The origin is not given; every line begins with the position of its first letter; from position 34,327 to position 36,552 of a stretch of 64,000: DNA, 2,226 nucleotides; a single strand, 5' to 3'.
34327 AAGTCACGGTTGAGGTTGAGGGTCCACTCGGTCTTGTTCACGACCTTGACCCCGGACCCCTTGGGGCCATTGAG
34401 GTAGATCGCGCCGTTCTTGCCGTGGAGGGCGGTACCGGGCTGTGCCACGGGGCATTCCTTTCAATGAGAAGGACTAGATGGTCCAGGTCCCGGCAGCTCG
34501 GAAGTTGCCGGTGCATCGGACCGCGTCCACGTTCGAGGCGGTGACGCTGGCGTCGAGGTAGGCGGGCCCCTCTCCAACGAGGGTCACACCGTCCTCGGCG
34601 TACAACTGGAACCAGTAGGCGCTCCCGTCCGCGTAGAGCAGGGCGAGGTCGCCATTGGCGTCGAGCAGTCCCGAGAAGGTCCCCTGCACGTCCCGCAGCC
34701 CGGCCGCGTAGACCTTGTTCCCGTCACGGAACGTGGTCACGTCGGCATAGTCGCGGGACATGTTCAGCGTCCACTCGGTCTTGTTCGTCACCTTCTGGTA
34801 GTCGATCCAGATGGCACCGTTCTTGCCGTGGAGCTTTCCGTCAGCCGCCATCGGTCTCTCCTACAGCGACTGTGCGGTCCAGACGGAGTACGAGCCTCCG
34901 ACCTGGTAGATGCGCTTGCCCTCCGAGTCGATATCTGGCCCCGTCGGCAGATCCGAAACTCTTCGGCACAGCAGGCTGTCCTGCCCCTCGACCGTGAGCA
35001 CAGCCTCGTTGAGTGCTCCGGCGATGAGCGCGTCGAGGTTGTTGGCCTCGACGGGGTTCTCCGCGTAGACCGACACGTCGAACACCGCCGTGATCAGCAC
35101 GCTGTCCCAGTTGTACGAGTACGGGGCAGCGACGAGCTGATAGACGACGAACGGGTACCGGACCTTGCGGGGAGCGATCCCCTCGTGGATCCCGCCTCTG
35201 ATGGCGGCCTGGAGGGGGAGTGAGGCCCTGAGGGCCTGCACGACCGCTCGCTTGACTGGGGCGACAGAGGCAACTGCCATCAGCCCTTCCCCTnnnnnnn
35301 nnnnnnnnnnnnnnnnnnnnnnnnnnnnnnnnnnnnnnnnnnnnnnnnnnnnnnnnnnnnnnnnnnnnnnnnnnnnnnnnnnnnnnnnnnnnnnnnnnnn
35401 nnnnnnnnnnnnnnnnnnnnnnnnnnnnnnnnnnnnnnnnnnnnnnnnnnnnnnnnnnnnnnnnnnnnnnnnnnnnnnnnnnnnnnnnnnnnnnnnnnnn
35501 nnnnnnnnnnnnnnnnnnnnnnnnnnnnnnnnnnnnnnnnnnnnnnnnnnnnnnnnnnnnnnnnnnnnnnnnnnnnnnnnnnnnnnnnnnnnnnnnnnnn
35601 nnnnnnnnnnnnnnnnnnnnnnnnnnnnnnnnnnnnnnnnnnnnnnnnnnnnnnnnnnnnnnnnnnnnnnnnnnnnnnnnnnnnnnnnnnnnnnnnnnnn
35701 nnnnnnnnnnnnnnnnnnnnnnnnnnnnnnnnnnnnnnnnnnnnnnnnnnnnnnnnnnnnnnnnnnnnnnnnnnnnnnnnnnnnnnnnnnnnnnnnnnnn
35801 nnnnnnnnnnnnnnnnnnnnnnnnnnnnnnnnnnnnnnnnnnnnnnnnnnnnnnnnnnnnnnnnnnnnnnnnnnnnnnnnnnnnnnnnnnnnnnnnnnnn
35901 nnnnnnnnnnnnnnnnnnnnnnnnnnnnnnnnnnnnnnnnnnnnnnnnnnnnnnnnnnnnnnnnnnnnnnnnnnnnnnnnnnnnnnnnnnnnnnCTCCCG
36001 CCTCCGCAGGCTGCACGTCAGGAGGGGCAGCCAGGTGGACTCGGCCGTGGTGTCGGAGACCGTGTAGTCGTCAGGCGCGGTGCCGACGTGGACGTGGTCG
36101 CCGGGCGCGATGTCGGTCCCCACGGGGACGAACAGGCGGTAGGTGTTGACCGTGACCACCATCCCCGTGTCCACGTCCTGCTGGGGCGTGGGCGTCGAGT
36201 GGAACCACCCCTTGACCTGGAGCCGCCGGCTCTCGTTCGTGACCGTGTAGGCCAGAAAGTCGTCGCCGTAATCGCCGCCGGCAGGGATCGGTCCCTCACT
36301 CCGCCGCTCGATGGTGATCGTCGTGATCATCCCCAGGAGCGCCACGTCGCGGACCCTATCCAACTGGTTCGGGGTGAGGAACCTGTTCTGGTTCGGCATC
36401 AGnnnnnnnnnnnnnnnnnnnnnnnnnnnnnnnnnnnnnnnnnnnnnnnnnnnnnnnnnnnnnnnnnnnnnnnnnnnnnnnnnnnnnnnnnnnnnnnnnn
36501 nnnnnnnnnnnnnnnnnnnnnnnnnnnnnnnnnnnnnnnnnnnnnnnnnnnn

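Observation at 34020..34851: Two paralogous major tail (tube) protein genes in tandem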

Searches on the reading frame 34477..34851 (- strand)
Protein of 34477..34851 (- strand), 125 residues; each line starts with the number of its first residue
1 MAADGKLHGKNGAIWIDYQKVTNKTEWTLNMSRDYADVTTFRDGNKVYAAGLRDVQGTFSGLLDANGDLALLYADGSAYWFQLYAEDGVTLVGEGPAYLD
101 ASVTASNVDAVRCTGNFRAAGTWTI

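Call 4: search_protein_families(library=pfam, proteins=[window:34477-34851:-], max_evalue=1)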
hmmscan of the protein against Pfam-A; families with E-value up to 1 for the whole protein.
window:34477-34851:- (125 aa): 3 families
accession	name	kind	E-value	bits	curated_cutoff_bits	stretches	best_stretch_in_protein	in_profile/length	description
PF06199.17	Phage_tail_2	-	0.026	15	23.8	1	17-107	19-113/132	Phage tail tube protein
PF19348.4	DUF5926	-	0.027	14.5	27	1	5-82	47-124/264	Family of unknown function (DUF5926)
PF09393.16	DUF2001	-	0.091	13.2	27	1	3-49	5-51/139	Phage tail tube protein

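Call 5: search_protein_families(library=phrogs, proteins=[window:34477-34851:-], max_evalue=1)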
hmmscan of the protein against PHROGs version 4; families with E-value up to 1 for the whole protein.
window:34477-34851:- (125 aa): 6 families
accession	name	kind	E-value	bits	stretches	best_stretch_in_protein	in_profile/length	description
phrog_1407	-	tail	5.7e-07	30.3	1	1-124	20-162/258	major tail protein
phrog_9522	-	tail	2.6e-05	24.7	1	6-66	4-65/241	major tail protein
phrog_10528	-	tail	0.00099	20.1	1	8-69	6-73/142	major tail protein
phrog_158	-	tail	0.047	14.1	1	24-90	50-119/376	major tail protein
phrog_365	-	tail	0.12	13.3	1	7-59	11-63/146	tail protein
phrog_4574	-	tail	0.19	12.6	1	25-64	28-67/147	major tail protein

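Call 21: find_homologous_proteins(query=window:34477-34851:-)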
Query window:34477-34851:- (125 aa): 319 proteins with E <= 0.001 among 327 candidates; the best 120 are listed.
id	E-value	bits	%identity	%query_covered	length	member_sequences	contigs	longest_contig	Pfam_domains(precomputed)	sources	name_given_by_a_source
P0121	4.1e-78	277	100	100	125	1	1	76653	-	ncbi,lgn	-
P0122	9.3e-58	212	79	98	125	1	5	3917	-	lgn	-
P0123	1.6e-57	211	78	100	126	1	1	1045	-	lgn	-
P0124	6.5e-57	209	78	100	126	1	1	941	-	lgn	-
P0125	9.0e-56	205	76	100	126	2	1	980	-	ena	-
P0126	1.4e-55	205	75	100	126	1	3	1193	-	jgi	jgi:hypothetical protein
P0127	3.0e-55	204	76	95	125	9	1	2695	-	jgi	-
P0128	1.2e-54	202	76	100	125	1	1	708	-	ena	-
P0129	4.9e-54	200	75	95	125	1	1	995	-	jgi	jgi:hypothetical protein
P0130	4.9e-54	200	75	95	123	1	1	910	-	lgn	-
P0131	5.5e-54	199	73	100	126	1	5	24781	-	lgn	-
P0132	1.3e-53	198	74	100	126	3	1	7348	-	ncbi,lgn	-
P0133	1.3e-53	198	76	95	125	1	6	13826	-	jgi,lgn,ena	-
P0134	1.9e-53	198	74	100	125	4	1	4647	-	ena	-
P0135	1.9e-53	198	73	99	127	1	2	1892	-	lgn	-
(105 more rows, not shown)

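Call 43: predict_structure(alignment_id=A1)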
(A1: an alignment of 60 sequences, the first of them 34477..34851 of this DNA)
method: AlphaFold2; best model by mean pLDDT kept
length: 125 residues; sequences in the alignment: 60
mean_pLDDT: 75.5   pTM: 0.65
mean pLDDT of the five models: 75.5, 73.7, 71.8, 65.6, 61.8
residues with pLDDT >= 90: 5; 70-90: 78; 50-70: 38; < 50: 4
segments of 3 or more residues with pLDDT < 50: 1-3
pLDDT, mean of each block of 10 residues (from residue 1): 65 85 84 64 58 78 64 76 87 88 70 84 84
secondary structure, 60 per line:
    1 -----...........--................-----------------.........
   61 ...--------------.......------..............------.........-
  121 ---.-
elements in order: E6-16 E19-34 E52-63 E78-84 E91-104 E111-119

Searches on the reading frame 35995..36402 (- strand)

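Call 16: search_protein_families(library=phrogs, proteins=[window:35995-36402:-], max_evalue=0.01)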
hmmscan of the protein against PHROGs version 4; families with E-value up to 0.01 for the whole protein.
window:35995-36402:- (136 aa): 0 families

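Call 67: search_protein_families(library=pfam, proteins=[window:35995-36402:-], max_evalue=0.01)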
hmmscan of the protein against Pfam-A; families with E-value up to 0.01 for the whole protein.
window:35995-36402:- (136 aa): 1 family
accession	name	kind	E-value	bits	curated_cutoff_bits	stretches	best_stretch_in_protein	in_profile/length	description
PF19586.5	DUF6093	-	0.0011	19.7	27.9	1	18-112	2-91/117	Family of unknown function (DUF6093)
